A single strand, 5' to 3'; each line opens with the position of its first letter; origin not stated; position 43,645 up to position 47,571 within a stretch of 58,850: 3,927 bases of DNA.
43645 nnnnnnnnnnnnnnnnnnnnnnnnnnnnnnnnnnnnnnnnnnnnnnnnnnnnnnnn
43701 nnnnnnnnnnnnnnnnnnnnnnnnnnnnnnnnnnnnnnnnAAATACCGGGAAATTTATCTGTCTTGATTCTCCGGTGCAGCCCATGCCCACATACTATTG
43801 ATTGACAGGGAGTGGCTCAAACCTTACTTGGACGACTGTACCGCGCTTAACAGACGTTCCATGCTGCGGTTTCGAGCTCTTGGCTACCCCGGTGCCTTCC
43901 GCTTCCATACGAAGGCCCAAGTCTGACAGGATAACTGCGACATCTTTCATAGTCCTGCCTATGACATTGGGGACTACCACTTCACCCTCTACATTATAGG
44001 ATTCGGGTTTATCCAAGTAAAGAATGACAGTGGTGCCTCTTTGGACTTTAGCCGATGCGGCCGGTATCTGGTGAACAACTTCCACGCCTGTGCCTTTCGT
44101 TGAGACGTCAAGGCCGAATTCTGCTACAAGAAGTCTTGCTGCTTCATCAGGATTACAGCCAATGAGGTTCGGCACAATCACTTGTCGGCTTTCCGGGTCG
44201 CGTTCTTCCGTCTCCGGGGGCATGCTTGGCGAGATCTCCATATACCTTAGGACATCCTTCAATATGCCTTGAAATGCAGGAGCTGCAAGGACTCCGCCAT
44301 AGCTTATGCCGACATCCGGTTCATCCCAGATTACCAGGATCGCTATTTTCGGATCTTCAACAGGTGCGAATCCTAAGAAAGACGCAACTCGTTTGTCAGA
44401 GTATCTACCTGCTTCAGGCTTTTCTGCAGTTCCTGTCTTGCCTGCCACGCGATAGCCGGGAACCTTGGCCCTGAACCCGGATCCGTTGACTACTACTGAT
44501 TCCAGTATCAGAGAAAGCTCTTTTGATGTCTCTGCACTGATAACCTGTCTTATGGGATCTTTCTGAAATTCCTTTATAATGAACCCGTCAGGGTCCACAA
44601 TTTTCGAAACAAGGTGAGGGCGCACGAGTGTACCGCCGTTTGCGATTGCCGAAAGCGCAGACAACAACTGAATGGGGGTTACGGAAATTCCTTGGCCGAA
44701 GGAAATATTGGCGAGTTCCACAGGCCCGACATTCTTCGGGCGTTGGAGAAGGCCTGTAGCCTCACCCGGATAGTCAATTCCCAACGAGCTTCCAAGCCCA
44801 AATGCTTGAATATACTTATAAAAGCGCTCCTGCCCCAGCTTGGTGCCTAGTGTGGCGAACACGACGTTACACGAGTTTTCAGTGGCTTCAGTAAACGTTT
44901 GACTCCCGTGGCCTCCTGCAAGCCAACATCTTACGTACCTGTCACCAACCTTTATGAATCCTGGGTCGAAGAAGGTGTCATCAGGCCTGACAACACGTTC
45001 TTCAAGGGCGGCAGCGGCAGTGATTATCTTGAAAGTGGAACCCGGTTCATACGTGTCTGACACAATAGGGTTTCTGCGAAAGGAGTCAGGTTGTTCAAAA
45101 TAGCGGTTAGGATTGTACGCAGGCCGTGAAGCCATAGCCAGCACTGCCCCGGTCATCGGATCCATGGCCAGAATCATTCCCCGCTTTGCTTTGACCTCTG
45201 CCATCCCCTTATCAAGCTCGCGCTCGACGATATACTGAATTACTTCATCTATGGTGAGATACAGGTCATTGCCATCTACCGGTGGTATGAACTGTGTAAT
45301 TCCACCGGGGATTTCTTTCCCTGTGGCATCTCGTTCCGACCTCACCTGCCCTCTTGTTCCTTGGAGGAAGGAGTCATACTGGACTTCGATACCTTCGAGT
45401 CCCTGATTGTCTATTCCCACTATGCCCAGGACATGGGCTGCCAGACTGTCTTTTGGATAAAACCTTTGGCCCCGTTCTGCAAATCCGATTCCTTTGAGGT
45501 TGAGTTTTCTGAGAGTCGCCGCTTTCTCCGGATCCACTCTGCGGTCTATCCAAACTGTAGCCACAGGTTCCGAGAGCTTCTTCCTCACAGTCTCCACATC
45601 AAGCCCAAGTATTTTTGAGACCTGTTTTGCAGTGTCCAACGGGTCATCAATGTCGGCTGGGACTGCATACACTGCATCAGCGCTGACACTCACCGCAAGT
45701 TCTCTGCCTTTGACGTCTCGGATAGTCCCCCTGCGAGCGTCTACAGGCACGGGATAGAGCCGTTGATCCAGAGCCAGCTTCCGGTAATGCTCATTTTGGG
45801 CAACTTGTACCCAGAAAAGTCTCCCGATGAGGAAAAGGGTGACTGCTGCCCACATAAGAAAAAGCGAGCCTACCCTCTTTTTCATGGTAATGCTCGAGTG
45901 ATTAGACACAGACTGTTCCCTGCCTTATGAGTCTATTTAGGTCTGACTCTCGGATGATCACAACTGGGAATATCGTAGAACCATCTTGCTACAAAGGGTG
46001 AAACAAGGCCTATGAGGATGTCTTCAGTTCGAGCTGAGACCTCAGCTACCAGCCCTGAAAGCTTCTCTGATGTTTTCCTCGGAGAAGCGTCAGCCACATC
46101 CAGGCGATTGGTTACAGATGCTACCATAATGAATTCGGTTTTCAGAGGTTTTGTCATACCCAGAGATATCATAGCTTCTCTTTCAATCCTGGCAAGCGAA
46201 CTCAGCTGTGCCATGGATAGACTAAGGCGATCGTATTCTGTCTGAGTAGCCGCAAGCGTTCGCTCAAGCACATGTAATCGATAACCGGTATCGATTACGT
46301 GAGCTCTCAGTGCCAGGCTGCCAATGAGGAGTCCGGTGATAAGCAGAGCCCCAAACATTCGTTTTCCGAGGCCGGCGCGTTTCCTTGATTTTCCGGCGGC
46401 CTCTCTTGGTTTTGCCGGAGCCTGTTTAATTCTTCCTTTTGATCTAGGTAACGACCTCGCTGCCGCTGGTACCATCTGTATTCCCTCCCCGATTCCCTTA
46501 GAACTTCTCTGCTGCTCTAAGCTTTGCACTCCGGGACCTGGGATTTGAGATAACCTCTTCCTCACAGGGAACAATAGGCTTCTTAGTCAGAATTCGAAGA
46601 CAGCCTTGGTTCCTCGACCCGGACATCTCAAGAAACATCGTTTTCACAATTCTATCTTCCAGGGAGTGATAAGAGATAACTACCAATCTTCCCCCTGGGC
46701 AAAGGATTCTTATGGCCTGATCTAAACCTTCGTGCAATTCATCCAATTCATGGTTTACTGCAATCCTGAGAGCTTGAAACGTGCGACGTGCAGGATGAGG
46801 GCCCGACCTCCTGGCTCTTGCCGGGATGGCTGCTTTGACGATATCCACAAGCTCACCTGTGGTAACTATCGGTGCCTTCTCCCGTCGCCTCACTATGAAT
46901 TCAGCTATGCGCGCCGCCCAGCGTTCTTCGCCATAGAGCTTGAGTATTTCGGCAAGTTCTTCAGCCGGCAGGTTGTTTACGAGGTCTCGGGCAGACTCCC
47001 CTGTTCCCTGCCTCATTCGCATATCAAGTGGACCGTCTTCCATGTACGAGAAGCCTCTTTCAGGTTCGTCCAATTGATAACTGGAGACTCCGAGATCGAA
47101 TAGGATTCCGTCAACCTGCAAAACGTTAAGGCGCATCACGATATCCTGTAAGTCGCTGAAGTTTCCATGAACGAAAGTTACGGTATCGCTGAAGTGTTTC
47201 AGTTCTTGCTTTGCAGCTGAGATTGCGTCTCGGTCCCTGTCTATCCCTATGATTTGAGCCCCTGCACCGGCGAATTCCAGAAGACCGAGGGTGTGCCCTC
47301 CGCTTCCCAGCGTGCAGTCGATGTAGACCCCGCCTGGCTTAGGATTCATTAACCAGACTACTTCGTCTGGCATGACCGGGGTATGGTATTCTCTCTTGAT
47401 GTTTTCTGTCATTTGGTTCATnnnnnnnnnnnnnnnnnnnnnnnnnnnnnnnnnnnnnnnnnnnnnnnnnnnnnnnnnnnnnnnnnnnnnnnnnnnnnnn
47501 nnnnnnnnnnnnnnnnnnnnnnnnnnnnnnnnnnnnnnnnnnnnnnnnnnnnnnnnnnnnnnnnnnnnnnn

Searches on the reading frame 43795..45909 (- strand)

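Call 9: search_protein_families(library=pfam, proteins=[window:43795-45909:-], max_evalue=0.001)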
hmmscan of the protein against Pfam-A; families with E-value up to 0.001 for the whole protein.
window:43795-45909:- (704 aa): 3 families
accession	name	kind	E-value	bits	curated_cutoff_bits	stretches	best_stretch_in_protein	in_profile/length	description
PF00905.27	Transpeptidase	-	3.3e-81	273.2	22.1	1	244-550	1-298/299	Penicillin binding protein transpeptidase domain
PF03793.24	PASTA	-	2.1e-20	72.9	23.2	2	577-634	1-64/64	PASTA domain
PF03717.20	PBP_dimer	-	1.8e-19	71.3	24.4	1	56-200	2-176/180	Penicillin-binding Protein dimerisation domain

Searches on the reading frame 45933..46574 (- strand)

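Call 9: search_protein_families(library=pfam, proteins=[window:45933-46574:-], max_evalue=0.001)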
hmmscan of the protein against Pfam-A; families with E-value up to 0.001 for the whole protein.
window:45933-46574:- (213 aa): 0 families

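Call 61: search_protein_families(library=ncbifam, proteins=[window:45933-46574:-], max_evalue=0.00001)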
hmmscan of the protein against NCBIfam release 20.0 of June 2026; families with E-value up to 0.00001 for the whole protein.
window:45933-46574:- (213 aa): 1 family
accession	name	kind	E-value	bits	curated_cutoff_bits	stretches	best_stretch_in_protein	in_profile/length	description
NF053549.1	FtsL_Actino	equivalog_domain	6.5e-06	25.9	55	0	77-150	9-81/83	cell division protein FtsL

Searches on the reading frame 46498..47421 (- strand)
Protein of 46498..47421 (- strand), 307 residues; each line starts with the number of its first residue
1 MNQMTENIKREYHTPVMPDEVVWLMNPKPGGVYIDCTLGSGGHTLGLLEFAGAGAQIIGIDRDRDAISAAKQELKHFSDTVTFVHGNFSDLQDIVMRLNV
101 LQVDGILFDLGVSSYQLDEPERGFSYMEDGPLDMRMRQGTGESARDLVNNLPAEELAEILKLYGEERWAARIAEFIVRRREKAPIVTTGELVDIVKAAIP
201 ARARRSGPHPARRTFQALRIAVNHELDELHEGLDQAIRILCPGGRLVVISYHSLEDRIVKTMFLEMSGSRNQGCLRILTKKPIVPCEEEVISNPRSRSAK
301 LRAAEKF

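Call 9: search_protein_families(library=pfam, proteins=[window:46498-47421:-], max_evalue=0.001)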
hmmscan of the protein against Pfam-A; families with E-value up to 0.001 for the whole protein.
window:46498-47421:- (307 aa): 7 families
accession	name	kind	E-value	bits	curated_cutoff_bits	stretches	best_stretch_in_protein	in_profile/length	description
PF01795.25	Methyltransf_5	-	7.1e-113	377.6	27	1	12-306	3-308/309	MraW methylase family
PF13847.12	Methyltransf_31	-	6.1e-09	36.1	27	1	29-93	3-68/145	Methyltransferase domain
PF01209.24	Ubie_methyltran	-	6.2e-06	26.2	20.1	0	20-92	38-111/233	ubiE/COQ5 methyltransferase family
PF13649.12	Methyltransf_25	-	2.3e-05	25.5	27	1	35-92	3-59/97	Methyltransferase domain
PF08241.18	Methyltransf_11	-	2.7e-05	25.2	21.2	0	39-91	6-54/95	Methyltransferase domain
PF09445.16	Methyltransf_15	-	0.00017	21.7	22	1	32-135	3-95/165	RNA cap guanine-N2 methyltransferase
PF08242.18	Methyltransf_12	-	0.00025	22.2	30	0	41-101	6-75/98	Methyltransferase domain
